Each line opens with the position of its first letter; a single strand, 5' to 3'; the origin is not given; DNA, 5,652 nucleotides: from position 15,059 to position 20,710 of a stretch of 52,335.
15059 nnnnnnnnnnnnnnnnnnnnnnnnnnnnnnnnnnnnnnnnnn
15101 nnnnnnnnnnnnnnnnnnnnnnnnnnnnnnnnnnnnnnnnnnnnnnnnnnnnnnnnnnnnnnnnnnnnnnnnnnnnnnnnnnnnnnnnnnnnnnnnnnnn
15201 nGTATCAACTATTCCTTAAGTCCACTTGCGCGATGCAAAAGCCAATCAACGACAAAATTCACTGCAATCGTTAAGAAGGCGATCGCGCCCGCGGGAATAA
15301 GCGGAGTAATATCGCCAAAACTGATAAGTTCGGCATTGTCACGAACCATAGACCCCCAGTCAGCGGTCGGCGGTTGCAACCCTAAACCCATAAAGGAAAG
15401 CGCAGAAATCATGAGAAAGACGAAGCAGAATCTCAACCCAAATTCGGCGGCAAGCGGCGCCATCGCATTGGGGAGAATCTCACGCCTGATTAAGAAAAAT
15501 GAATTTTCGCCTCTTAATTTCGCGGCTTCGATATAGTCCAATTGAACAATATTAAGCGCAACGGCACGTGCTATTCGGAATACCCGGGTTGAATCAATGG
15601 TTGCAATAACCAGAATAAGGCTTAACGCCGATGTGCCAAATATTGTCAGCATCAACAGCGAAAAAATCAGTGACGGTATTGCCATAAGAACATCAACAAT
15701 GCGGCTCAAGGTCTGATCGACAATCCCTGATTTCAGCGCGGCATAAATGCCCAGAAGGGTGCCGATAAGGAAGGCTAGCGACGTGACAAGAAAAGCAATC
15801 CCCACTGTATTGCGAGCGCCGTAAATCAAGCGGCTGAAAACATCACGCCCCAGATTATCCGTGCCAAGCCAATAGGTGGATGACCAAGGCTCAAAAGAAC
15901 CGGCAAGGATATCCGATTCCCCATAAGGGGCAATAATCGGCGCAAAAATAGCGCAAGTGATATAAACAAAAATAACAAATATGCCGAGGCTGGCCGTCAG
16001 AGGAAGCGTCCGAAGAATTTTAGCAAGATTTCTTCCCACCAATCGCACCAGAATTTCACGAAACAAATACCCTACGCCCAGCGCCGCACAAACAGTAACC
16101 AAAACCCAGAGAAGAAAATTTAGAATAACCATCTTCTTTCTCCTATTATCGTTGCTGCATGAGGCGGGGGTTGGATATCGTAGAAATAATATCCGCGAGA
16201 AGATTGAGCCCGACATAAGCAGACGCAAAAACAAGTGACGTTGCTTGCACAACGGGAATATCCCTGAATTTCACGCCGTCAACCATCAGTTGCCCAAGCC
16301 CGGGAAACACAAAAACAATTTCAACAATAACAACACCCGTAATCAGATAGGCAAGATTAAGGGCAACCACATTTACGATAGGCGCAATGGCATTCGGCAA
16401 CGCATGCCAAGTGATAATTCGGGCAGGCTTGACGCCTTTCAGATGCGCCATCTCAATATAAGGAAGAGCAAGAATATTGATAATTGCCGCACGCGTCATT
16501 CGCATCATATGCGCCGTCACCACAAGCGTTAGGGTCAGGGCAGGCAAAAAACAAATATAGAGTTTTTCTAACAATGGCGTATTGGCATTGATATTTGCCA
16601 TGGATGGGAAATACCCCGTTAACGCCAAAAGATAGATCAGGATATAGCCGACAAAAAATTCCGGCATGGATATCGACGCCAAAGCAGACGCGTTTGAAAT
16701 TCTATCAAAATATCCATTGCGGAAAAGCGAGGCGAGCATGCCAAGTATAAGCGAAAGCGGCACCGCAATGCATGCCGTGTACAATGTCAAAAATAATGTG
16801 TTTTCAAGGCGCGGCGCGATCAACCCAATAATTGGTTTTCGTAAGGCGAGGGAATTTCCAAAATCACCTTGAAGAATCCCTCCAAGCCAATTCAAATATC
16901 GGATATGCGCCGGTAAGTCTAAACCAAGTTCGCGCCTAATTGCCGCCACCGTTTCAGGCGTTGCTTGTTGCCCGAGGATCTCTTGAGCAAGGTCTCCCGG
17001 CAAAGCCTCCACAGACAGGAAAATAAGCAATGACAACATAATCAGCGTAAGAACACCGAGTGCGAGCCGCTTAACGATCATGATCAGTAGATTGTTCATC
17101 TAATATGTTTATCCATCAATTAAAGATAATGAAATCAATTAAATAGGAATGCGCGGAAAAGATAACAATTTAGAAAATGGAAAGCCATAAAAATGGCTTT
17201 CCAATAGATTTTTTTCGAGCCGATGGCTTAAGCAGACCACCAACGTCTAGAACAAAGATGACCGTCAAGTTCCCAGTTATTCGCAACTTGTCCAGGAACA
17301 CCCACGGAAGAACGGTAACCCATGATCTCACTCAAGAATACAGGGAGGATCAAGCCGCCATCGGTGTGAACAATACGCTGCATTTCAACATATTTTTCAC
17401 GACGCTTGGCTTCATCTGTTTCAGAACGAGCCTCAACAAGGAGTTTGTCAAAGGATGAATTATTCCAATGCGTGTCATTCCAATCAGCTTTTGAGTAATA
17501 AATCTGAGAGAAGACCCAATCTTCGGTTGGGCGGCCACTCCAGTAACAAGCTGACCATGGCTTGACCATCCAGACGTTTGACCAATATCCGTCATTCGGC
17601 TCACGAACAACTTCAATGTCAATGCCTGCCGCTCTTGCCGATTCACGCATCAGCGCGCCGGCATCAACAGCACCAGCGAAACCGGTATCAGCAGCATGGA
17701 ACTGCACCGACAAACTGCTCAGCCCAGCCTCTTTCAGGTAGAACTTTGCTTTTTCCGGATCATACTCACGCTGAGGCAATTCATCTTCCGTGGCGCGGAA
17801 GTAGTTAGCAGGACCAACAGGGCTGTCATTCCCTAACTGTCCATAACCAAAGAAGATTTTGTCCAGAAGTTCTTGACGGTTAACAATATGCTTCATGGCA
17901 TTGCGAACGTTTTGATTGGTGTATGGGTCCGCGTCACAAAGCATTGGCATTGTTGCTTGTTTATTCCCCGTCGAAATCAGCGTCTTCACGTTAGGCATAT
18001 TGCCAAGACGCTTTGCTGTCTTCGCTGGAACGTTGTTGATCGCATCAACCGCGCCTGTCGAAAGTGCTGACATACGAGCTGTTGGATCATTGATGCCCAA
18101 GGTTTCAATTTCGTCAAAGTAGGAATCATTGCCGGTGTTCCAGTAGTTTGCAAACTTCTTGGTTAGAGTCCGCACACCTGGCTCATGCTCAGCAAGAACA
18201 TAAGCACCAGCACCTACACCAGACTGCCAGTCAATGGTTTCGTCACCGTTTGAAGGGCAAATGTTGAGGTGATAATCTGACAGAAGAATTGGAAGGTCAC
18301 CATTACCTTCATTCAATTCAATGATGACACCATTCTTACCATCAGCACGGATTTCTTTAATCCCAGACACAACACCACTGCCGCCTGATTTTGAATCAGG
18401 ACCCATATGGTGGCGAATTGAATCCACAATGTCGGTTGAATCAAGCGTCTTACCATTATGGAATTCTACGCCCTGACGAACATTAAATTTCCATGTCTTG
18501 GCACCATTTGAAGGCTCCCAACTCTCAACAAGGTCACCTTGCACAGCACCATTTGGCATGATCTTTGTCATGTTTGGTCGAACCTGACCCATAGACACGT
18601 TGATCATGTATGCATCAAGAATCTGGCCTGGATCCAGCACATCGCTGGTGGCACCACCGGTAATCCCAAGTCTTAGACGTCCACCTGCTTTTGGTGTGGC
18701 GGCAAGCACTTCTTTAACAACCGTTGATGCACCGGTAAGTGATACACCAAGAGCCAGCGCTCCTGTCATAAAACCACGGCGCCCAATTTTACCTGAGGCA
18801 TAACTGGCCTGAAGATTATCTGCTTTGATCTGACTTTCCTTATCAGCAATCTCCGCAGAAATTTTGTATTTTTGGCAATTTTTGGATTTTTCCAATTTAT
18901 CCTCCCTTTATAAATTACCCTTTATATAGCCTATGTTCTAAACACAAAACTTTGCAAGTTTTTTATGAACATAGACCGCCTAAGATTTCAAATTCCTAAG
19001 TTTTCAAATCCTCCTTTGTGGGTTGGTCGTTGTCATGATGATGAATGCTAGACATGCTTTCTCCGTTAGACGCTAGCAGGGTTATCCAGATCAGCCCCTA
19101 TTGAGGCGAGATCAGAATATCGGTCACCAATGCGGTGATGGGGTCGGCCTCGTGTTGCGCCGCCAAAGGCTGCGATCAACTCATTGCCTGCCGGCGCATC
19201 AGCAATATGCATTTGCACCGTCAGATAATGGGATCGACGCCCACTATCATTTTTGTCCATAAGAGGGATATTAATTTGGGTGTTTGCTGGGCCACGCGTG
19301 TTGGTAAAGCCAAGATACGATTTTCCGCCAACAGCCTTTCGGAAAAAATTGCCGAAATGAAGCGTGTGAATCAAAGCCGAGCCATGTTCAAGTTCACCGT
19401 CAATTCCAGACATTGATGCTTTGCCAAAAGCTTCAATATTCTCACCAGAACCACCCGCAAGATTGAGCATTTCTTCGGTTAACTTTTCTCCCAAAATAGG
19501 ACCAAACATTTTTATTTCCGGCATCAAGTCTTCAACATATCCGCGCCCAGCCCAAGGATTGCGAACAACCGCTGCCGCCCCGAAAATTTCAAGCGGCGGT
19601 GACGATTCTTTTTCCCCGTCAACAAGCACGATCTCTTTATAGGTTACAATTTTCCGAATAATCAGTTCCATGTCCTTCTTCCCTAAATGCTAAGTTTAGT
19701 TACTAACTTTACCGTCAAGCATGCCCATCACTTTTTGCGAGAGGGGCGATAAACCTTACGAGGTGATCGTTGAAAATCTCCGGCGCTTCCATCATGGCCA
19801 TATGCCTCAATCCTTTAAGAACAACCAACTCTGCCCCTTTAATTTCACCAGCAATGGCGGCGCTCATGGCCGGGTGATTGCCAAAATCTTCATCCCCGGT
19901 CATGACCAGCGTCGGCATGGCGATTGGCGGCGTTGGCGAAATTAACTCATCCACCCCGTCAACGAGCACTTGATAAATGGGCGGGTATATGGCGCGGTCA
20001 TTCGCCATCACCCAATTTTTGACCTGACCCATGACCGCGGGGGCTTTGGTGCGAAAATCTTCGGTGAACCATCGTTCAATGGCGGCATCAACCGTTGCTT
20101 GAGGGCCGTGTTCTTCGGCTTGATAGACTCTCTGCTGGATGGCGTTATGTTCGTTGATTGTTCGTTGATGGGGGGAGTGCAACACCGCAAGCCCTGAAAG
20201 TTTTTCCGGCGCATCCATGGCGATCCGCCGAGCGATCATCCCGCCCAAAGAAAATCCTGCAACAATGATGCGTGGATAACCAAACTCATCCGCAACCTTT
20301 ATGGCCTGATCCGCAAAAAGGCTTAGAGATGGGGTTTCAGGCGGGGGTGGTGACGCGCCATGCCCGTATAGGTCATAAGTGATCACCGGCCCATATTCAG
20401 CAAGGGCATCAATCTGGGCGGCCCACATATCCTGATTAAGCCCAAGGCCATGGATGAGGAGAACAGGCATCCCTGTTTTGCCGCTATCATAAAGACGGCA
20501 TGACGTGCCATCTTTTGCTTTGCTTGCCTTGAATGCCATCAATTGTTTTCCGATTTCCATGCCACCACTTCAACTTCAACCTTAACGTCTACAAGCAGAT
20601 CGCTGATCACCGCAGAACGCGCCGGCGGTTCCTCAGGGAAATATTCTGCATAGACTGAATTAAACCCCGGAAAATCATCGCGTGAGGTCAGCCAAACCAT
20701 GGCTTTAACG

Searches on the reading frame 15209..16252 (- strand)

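Call 18: search_protein_families(library=pfam, proteins=[window:15209-16252:-], max_evalue=0.00001)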
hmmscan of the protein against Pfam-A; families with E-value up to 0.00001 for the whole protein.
window:15209-16252:- (347 aa): 1 family
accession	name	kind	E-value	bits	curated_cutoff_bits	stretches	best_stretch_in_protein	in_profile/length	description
PF00528.27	BPD_transp_1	-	2.1e-30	106.2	26.4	1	164-339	1-175/184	Binding-protein-dependent transport system inner membrane component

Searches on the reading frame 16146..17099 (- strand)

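Call 18: search_protein_families(library=pfam, proteins=[window:16146-17099:-], max_evalue=0.00001)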
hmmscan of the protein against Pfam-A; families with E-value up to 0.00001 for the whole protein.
window:16146-17099:- (317 aa): 2 families
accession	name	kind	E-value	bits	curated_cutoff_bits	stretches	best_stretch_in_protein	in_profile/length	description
PF00528.27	BPD_transp_1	-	8.4e-29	101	26.4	1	117-313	2-182/184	Binding-protein-dependent transport system inner membrane component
PF19300.4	BPD_transp_1_N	-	4.4e-13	49.8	23.8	1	6-79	3-76/114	Binding-prot-dependent transport system membrane comp, N-term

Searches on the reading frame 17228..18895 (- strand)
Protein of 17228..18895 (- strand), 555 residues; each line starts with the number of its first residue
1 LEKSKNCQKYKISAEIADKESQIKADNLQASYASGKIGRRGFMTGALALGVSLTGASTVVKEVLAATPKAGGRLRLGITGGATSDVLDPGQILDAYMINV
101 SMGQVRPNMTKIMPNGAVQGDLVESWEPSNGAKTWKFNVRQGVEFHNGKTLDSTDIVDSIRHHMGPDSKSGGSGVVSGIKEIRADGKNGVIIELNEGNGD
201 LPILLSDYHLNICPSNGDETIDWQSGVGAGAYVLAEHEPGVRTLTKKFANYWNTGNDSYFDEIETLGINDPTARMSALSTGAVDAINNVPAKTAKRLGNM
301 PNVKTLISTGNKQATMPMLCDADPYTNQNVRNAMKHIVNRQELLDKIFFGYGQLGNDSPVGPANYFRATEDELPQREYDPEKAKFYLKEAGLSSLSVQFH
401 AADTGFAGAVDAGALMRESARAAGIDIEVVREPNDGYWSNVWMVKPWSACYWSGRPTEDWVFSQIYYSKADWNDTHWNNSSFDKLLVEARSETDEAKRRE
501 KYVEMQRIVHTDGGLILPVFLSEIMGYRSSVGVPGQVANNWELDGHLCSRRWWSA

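Call 18: search_protein_families(library=pfam, proteins=[window:17228-18895:-], max_evalue=0.00001)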
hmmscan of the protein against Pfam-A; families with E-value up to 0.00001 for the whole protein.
window:17228-18895:- (555 aa): 1 family
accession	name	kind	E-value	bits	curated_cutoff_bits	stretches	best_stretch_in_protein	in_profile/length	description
PF00496.27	SBP_bac_5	-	2.7e-60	204.9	32.4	1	118-473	2-367/368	Bacterial extracellular solute-binding proteins, family 5 Middle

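Call 84: search_protein_families(library=ncbifam, proteins=[window:17228-18895:-], max_evalue=1e-20)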
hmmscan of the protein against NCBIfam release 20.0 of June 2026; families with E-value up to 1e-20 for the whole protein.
window:17228-18895:- (555 aa): 4 families
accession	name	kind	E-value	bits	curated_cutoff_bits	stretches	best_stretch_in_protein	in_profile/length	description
NF045468.1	Opp5A_nikA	equivalog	9.8e-35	120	600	1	84-528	28-466/488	nickel ABC transporter substrate-binding protein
NF045467.1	Opp4A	equivalog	5.3e-31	107.5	650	0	225-392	206-380/556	oligopeptide ABC transporter substrate-binding protein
TIGR02294.1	nickel_nikA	equivalog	3.6e-25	88.4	393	1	110-392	40-327/501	nickel ABC transporter substrate-binding protein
NF011689.0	PRK15109.1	equivalog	3e-22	79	560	0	202-519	189-507/547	ABC transporter substrate-binding protein SapA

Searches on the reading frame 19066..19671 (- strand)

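Call 18: search_protein_families(library=pfam, proteins=[window:19066-19671:-], max_evalue=0.00001)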
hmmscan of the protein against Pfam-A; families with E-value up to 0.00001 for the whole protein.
window:19066-19671:- (201 aa): 1 family
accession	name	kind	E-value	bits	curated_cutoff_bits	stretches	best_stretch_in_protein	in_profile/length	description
PF06684.16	AA_synth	-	1.1e-60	204.5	27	1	5-182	1-175/175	Amino acid synthesis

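Call 89: search_protein_families(library=ncbifam, proteins=[window:19066-19671:-], max_evalue=1e-30)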
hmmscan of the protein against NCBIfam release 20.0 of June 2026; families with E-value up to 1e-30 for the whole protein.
window:19066-19671:- (201 aa): 0 families

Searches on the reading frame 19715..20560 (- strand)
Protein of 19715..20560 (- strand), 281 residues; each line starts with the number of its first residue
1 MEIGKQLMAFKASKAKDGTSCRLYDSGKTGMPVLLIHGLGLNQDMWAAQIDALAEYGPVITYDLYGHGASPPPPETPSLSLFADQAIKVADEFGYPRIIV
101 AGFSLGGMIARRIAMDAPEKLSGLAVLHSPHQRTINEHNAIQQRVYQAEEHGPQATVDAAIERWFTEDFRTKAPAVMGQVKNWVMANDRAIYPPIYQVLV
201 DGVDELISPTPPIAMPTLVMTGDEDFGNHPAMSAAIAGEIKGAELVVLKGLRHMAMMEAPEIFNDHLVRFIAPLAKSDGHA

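Call 18: search_protein_families(library=pfam, proteins=[window:19715-20560:-], max_evalue=0.00001)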
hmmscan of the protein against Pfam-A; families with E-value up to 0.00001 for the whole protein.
window:19715-20560:- (281 aa): 3 families
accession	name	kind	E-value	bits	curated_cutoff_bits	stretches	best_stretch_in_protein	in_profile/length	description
PF00561.26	Abhydrolase_1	-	1.4e-23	84.3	25.8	1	32-131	2-106/245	alpha/beta hydrolase fold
PF12697.13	Abhydrolase_6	-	1.2e-22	82.1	26.3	1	33-265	1-216/217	Alpha/beta hydrolase family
PF12146.15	Hydrolase_4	-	1.1e-17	64.6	27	1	33-258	7-237/239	Serine aminopeptidase, S33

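Call 89: search_protein_families(library=ncbifam, proteins=[window:19715-20560:-], max_evalue=1e-30)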
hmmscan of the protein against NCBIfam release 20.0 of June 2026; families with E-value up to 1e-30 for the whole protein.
window:19715-20560:- (281 aa): 3 families
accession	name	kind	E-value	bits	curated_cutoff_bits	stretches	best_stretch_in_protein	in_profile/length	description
NF051487.1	bifunc_PcaCD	exception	1.4e-49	169.3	430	1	13-272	154-412/413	bifunctional 4-carboxymuconolactone decarboxylase/3-oxoadipate enol-lactonase PcaCD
NF051488.1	bifunc_PcaDC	exception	1.3e-46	159.4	390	1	29-274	11-253/375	bifunctional 3-oxoadipate enol-lactonase/4-carboxymuconolactone decarboxylase PcaDC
TIGR02427.1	protocat_pcaD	equivalog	3.4e-46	157.7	255.85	1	30-271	12-250/251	3-oxoadipate enol-lactonase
